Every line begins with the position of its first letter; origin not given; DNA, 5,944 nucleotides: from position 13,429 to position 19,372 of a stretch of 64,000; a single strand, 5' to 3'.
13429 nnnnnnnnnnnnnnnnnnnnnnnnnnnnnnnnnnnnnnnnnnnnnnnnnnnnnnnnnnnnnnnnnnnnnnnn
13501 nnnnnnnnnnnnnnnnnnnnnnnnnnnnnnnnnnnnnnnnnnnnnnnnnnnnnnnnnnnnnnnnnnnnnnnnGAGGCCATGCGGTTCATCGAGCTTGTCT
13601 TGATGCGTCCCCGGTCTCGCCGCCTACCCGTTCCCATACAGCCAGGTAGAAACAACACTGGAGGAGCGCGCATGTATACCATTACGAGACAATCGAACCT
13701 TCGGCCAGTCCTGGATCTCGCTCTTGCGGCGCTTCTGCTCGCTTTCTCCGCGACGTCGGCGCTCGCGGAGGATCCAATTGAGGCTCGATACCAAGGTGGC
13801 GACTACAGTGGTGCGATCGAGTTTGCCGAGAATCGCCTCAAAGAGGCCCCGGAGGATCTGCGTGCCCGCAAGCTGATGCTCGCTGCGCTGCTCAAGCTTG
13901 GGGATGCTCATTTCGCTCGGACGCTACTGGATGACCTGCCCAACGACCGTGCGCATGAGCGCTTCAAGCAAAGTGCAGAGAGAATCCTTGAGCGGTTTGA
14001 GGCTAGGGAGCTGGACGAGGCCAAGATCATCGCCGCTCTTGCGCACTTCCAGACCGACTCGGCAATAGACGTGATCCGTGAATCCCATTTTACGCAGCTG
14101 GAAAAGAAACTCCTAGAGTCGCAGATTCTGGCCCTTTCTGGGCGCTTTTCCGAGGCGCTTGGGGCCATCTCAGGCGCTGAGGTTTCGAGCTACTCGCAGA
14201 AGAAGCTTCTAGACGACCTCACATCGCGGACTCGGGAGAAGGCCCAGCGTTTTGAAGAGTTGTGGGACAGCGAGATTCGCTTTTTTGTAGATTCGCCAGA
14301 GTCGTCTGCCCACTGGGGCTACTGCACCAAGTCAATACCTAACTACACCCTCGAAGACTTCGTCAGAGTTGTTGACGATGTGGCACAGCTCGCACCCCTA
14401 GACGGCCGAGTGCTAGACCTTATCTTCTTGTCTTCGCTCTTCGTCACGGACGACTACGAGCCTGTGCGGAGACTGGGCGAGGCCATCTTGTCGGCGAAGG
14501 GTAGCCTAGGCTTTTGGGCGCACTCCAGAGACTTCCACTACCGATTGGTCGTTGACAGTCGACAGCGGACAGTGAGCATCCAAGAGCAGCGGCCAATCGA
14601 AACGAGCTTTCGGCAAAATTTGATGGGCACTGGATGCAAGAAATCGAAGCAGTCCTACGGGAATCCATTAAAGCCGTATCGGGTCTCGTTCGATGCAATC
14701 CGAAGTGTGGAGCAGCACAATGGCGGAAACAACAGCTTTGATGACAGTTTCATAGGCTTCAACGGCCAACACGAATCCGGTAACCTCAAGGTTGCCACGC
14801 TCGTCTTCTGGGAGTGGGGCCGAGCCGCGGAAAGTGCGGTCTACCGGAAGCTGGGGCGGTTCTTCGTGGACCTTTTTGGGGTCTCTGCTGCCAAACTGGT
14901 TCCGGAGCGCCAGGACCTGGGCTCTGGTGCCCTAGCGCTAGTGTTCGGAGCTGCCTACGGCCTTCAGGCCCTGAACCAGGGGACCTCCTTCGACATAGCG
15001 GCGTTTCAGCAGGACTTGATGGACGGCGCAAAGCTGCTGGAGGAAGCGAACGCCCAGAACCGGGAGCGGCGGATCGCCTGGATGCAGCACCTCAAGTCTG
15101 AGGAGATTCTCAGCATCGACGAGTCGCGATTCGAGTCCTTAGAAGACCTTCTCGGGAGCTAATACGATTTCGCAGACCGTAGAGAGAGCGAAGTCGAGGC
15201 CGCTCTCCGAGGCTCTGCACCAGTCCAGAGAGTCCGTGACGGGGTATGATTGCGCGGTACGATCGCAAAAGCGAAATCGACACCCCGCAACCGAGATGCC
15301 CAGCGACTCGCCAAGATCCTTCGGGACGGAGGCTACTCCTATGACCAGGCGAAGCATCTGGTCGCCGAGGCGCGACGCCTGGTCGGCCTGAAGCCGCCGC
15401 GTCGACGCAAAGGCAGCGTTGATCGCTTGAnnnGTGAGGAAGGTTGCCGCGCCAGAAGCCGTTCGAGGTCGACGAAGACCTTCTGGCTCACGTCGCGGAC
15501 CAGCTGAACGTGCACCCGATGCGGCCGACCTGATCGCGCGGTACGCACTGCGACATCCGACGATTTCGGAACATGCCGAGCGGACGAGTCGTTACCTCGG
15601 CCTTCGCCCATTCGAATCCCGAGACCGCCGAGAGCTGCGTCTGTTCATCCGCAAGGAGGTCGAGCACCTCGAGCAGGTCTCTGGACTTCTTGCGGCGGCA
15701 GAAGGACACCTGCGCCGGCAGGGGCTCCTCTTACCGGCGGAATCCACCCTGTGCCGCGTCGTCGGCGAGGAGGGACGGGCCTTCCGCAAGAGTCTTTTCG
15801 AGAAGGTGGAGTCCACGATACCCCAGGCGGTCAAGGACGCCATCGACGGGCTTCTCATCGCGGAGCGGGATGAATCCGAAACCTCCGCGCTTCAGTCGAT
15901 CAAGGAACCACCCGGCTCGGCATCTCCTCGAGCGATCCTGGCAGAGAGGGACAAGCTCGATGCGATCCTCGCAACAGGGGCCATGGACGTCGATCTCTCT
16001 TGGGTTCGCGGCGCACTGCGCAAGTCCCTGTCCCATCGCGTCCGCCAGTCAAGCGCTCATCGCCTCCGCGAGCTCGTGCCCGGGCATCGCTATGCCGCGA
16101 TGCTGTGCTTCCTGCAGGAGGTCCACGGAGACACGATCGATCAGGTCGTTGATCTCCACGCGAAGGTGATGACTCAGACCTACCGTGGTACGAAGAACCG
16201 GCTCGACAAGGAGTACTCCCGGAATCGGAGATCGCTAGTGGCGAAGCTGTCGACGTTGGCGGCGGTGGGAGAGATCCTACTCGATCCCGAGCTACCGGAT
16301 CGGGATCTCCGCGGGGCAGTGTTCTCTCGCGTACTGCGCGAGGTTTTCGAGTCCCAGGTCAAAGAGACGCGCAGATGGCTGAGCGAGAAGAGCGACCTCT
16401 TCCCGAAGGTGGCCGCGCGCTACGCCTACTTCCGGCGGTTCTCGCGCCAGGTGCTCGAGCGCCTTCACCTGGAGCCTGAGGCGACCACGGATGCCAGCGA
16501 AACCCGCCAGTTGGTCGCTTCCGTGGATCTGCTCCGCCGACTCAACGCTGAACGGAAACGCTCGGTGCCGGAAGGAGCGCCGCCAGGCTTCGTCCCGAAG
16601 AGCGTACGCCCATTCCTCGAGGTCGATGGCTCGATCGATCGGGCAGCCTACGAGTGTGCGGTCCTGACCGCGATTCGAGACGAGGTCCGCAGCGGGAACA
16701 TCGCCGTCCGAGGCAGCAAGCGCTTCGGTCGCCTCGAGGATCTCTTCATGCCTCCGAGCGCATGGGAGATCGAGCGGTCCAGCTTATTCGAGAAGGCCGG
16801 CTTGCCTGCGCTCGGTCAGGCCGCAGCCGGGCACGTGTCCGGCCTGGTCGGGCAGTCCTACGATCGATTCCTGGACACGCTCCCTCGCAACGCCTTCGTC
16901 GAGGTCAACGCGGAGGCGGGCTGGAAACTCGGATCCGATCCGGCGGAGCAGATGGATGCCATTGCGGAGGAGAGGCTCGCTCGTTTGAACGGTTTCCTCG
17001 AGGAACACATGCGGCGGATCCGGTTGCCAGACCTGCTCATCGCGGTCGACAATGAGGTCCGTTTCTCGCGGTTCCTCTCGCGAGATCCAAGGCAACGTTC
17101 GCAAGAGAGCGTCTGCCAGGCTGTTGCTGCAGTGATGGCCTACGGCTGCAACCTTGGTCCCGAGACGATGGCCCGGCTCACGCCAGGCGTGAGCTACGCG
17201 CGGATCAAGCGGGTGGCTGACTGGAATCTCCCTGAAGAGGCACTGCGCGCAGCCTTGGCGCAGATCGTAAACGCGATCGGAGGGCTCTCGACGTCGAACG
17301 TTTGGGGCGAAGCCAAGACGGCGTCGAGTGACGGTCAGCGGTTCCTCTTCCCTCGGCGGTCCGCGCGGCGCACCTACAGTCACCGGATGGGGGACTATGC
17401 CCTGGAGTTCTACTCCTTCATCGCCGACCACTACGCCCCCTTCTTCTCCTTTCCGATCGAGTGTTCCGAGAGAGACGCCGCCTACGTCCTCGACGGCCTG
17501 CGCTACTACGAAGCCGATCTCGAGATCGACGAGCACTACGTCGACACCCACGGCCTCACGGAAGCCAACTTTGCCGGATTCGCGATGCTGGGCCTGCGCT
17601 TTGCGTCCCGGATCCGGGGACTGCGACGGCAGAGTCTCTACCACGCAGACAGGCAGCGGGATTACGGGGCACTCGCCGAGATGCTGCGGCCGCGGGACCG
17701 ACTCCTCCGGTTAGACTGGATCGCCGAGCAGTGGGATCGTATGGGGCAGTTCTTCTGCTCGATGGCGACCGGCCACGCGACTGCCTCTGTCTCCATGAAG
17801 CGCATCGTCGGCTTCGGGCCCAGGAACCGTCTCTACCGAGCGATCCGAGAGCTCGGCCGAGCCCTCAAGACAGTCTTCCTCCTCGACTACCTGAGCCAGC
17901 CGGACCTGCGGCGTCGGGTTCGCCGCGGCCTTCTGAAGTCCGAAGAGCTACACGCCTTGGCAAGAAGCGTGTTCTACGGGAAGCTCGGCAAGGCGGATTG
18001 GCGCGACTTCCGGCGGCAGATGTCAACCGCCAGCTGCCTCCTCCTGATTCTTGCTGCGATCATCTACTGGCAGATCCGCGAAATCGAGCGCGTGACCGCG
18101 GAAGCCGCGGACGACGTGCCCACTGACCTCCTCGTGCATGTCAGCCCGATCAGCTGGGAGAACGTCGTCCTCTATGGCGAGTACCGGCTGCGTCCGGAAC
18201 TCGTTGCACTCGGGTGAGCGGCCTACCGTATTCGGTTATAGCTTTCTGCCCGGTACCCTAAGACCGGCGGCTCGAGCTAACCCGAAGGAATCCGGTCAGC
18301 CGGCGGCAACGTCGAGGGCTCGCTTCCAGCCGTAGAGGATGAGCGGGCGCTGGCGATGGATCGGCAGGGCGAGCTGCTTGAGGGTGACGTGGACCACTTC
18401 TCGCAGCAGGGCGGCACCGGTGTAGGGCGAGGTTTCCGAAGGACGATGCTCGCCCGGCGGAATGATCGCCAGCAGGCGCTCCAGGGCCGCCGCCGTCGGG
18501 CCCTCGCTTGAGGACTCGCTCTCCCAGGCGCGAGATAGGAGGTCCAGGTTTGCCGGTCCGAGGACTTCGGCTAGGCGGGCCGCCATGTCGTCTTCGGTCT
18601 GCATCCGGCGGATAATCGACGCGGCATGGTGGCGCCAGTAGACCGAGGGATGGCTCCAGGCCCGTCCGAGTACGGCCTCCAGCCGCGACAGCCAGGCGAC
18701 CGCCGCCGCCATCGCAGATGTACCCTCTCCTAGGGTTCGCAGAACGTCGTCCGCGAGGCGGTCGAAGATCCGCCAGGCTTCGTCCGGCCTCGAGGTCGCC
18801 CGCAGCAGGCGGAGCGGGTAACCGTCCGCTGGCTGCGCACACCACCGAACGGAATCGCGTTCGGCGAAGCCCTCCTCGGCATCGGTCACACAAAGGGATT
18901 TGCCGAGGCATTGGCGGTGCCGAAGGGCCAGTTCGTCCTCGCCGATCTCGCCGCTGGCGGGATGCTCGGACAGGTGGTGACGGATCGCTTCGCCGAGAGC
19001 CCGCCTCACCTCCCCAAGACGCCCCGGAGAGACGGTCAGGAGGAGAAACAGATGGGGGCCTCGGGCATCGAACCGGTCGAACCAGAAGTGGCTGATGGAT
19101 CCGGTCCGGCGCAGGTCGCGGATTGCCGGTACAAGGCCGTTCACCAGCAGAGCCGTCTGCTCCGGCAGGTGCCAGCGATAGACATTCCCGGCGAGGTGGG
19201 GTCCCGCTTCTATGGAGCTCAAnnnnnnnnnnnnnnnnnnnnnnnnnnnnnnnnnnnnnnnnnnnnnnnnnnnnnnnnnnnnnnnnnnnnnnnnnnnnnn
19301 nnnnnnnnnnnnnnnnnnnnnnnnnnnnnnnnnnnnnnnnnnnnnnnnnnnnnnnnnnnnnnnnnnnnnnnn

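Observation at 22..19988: Atypical tRNA-dependent RiPP island: split LanB, three stand-alone SpaB_C-like proteins, a JmjC oxygenase and a LysRS-like paralogue, with no LanC/YcaO/rSAM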

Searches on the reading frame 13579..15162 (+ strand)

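Call 4: search_protein_families(library=pfam, proteins=[window:13579-15162:+], max_evalue=0.01)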
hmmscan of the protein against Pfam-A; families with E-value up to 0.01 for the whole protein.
window:13579-15162:+ (527 aa): 1 family
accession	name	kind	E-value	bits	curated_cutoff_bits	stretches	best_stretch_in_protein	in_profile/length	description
PF14559.12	TPR_19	-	9.8e-05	23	25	1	73-130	4-62/68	Tetratricopeptide repeat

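Call 78: search_protein_families(library=padloc, proteins=[window:13579-15162:+], max_evalue=0.01)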
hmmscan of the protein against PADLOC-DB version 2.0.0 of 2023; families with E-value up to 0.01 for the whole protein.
window:13579-15162:+ (527 aa): 0 families

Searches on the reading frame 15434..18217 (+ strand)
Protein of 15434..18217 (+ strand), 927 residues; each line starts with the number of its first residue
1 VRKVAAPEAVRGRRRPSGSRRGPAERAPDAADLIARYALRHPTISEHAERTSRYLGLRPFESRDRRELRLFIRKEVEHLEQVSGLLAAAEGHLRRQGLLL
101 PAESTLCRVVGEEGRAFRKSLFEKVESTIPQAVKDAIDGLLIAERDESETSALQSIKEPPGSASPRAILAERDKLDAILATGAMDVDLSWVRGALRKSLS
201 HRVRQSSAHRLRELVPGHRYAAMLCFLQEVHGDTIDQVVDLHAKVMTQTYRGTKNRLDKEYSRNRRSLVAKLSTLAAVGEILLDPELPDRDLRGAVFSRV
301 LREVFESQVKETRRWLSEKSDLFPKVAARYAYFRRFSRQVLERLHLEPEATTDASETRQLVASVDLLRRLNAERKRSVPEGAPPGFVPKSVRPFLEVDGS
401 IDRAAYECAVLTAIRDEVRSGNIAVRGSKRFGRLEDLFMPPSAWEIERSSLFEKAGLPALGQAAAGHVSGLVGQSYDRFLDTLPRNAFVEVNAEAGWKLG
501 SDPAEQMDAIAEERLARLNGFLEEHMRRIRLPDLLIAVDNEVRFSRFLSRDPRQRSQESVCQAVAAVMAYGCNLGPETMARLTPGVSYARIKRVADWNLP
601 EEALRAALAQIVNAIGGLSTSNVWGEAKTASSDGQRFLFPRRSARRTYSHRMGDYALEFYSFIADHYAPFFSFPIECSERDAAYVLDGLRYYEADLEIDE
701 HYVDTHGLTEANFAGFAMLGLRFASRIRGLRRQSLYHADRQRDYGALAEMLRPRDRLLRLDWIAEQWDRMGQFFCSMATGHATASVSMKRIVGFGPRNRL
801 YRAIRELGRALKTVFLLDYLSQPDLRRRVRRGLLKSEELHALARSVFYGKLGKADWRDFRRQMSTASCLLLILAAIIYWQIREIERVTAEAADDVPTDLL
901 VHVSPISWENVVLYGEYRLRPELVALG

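Call 4: search_protein_families(library=pfam, proteins=[window:15434-18217:+], max_evalue=0.01)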
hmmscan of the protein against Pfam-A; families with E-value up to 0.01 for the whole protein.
window:15434-18217:+ (927 aa): 2 families
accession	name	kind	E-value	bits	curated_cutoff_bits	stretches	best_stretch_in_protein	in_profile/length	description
PF01526.23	DDE_Tnp_Tn3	-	7e-106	354.7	24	1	533-917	1-389/389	Tn3 transposase DDE domain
PF13700.11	DUF4158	-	1.1e-10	42.1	27.4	1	32-112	84-164/165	Domain of unknown function (DUF4158)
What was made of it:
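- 11717..18259 (+): Tn3-family transposon inserted between the JmjC gene and C3. It is not part of the pathway. It carries tnpA (15434-18217) and two passenger genes (11974-13572, 13579-15162). DDE_Tnp_Tn3 7e-106 (call 4).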

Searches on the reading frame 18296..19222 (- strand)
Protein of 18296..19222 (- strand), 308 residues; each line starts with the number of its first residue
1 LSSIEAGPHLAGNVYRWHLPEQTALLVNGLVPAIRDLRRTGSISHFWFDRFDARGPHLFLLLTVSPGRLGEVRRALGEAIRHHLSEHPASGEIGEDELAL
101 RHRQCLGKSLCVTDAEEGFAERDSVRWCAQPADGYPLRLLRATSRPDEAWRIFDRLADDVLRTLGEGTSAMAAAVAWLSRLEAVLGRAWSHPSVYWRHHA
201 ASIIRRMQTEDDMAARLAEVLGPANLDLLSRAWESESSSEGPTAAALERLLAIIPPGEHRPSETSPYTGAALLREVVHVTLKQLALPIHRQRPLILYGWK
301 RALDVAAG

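Call 3: search_protein_families(library=pfam, proteins=[window:18296-19222:-], max_evalue=0.1)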
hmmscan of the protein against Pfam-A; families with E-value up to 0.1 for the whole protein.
window:18296-19222:- (308 aa): 2 families
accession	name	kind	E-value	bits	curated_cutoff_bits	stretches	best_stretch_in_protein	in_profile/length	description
PF14028.11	Lant_dehydr_C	-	6.5e-08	33.5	24.4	1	21-298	12-250/255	Lantibiotic biosynthesis dehydratase C-term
PF19956.5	EAD2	-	0.097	13.4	23.8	0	172-221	14-63/81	Effector-associated domain 2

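Call 7: search_protein_families(library=ncbifam, proteins=[window:18296-19222:-], max_evalue=0.1)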
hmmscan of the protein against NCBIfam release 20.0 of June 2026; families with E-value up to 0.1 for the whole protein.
window:18296-19222:- (308 aa): 2 families
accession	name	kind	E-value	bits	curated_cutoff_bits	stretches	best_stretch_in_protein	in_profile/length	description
NF045556.1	TbtD_PbtD_pyrid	equivalog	5.3e-09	35.7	325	1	17-104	9-95/354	thiopeptide maturation pyridine synthase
TIGR03891.1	thiopep_ocin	subfamily_domain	0.00076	19.5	48.45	1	20-83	11-75/263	thiopeptide-type bacteriocin biosynthesis protein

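Call 33: search_solved_structures(query=window:18296-19222:-, max_evalue=1)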
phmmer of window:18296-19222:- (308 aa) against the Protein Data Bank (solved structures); distinct sequences matched with E-value up to 1: 1.
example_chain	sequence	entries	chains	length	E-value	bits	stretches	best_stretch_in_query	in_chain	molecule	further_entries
5cwb_A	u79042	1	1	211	0.45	12.8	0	139-184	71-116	Designed helical repeat protein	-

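Call 51: search_solved_structures(query=A4, max_evalue=1, show_alignments=2)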
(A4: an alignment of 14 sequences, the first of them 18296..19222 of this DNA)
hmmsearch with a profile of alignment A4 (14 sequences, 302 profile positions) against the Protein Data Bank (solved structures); distinct sequences matched with E-value up to 1: 5.
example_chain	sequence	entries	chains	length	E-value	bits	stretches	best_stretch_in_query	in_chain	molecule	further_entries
8ejz_A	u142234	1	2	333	5.1e-06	29.3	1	39-102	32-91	PbtD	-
5w98_A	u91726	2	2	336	5.3e-06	29.2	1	39-102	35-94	PbtD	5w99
8ejy_A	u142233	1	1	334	5.7e-06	29.1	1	39-102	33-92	PbtD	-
5wa3_A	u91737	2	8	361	0.0013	21.4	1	17-96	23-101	Pyridine synthase TbtD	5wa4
3gwb_A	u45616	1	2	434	0.83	12.2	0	42-90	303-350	Peptidase M16 inactive domain family protein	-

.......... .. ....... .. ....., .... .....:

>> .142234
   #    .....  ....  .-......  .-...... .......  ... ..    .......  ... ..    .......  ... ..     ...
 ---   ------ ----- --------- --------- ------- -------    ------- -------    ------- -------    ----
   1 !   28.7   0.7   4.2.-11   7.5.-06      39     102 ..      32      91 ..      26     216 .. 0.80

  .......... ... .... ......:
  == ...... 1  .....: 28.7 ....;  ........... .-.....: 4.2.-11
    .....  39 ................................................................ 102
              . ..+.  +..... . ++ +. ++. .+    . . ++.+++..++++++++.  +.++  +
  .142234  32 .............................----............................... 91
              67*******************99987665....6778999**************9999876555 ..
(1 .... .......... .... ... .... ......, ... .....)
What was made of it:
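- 18296..19222 (-): C3: pyridine-synthase-like SpaB_C paralogue, candidate macrocyclase. The profile hits PbtD at 5e-6 and TbtD at 1e-3 (call 51).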

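Call 96: search_protein_families(library=ncbifam, alignment_id=A4, max_evalue=0.01)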
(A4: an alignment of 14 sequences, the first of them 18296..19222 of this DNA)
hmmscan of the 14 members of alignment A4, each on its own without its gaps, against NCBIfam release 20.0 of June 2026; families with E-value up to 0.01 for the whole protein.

A. member 1, window:18296-19222:- (308 aa): 2 families
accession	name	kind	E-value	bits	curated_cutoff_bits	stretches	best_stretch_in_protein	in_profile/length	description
NF045556.1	TbtD_PbtD_pyrid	equivalog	5.3e-09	35.7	325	1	17-104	9-95/354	thiopeptide maturation pyridine synthase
TIGR03891.1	thiopep_ocin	subfamily_domain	0.00076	19.5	48.45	1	20-83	11-75/263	thiopeptide-type bacteriocin biosynthesis protein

B. families by the number of members that match (of 14 scanned): 3 families
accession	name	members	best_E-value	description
NF045556.1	TbtD_PbtD_pyrid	14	9.8e-14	thiopeptide maturation pyridine synthase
TIGR03891.1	thiopep_ocin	10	7.6e-05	thiopeptide-type bacteriocin biosynthesis protein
NF005501.0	PRK07116.1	1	0.00096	flavodoxin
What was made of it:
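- The TbtD_PbtD model is the top hit in 14 of 14 members (call 96). Its 36 bits are far below the 325-bit equivalog cut-off (calls 7, 51, 96).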
